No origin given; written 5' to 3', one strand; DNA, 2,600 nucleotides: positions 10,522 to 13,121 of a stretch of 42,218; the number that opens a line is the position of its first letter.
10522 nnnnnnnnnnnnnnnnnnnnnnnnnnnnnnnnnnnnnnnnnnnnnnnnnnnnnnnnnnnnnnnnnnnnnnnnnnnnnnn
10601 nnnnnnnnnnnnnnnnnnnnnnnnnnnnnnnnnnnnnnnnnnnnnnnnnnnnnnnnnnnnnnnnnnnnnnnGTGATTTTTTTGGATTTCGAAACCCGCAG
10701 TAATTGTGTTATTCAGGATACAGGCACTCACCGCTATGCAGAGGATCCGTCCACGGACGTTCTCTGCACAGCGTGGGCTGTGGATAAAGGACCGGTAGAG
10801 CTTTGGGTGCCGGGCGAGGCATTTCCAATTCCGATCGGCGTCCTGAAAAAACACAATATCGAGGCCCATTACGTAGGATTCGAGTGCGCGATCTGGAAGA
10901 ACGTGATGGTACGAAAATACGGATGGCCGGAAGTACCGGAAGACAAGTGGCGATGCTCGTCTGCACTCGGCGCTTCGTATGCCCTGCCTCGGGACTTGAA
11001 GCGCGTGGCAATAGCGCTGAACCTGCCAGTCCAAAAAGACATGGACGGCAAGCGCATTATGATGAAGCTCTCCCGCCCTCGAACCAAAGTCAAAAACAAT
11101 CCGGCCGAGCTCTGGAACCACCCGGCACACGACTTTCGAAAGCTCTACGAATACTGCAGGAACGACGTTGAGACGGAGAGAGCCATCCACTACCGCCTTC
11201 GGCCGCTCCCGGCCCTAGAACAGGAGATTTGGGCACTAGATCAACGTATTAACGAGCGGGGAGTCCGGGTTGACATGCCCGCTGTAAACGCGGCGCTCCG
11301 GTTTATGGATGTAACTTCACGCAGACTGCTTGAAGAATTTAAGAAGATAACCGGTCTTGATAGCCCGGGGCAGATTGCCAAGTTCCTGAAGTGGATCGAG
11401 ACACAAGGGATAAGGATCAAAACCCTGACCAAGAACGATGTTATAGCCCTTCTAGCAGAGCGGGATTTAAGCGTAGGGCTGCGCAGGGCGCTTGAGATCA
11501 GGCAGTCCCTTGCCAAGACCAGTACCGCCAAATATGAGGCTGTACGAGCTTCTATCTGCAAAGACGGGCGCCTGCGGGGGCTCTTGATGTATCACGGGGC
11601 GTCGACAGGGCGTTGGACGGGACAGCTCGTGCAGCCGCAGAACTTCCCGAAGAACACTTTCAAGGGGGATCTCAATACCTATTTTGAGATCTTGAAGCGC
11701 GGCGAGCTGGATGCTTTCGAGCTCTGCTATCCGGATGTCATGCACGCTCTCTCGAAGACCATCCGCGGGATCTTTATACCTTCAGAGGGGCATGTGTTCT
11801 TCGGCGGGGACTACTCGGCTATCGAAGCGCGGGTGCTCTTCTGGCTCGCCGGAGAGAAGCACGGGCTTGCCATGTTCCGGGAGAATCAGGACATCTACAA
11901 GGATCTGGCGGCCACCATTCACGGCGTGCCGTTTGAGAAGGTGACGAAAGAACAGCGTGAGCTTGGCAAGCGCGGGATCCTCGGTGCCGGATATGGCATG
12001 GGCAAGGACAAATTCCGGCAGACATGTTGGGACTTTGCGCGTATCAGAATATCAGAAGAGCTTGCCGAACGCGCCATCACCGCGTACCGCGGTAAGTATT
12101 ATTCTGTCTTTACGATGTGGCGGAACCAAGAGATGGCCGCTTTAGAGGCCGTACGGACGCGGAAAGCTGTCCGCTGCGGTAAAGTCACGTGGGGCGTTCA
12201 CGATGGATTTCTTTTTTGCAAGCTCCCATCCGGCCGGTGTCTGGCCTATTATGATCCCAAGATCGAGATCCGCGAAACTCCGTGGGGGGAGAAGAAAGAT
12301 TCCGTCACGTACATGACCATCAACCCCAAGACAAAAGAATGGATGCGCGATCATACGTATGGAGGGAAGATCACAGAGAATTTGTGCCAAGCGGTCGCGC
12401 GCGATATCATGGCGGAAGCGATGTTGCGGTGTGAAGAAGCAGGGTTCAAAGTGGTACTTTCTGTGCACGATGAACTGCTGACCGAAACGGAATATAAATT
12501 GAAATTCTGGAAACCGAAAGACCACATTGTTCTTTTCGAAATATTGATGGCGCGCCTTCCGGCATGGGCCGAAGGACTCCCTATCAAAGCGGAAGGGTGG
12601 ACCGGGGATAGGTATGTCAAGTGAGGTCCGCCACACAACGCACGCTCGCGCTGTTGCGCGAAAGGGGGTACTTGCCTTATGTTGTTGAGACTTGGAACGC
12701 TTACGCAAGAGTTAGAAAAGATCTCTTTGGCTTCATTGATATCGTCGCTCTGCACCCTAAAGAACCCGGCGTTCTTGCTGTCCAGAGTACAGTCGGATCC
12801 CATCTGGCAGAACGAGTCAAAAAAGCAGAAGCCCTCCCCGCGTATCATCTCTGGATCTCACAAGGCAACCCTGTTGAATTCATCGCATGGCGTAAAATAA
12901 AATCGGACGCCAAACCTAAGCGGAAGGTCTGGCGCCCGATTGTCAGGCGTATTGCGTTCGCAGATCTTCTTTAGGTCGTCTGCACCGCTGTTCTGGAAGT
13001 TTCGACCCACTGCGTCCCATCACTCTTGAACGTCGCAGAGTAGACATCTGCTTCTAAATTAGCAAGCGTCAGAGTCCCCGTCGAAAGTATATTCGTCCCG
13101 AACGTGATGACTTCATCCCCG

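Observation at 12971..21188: An 8-kb late-operon block in which most products are exported or membrane-anchored, including fibre-like proteins with Sec signal peptides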

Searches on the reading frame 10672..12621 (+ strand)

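Call 8: search_protein_families(library=phrogs, proteins=[window:10672-12621:+], max_evalue=0.01)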
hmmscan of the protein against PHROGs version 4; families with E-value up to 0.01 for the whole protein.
window:10672-12621:+ (650 aa): 5 families
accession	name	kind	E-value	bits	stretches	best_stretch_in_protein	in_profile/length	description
phrog_17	-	DNA, RNA and nucleotide metabolism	1.5e-102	345.6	1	2-648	673-1230/1445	DNA polymerase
phrog_10285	-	DNA, RNA and nucleotide metabolism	4.1e-62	211.1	1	341-650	21-320/321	DNA polymerase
phrog_7766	-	DNA, RNA and nucleotide metabolism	1.9e-46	158.8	1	468-650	11-185/186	DNA polymerase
phrog_2573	-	DNA, RNA and nucleotide metabolism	3.7e-05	24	1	364-485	5-136/336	DNA polymerase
phrog_38792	-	unknown function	0.00022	22.2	1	406-432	12-38/62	-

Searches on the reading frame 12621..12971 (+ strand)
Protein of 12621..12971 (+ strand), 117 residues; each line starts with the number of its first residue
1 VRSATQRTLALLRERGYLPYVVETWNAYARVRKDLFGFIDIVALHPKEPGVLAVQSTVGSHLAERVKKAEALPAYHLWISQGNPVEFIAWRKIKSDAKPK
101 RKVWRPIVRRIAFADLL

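Call 8: search_protein_families(library=phrogs, proteins=[window:12621-12971:+], max_evalue=0.01)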
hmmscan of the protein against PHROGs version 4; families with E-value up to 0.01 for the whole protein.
window:12621-12971:+ (117 aa): 0 families

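Call 50: search_protein_families(library=pfam, proteins=[window:12621-12971:+], max_evalue=0.01)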
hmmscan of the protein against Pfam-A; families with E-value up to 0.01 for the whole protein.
window:12621-12971:+ (117 aa): 0 families
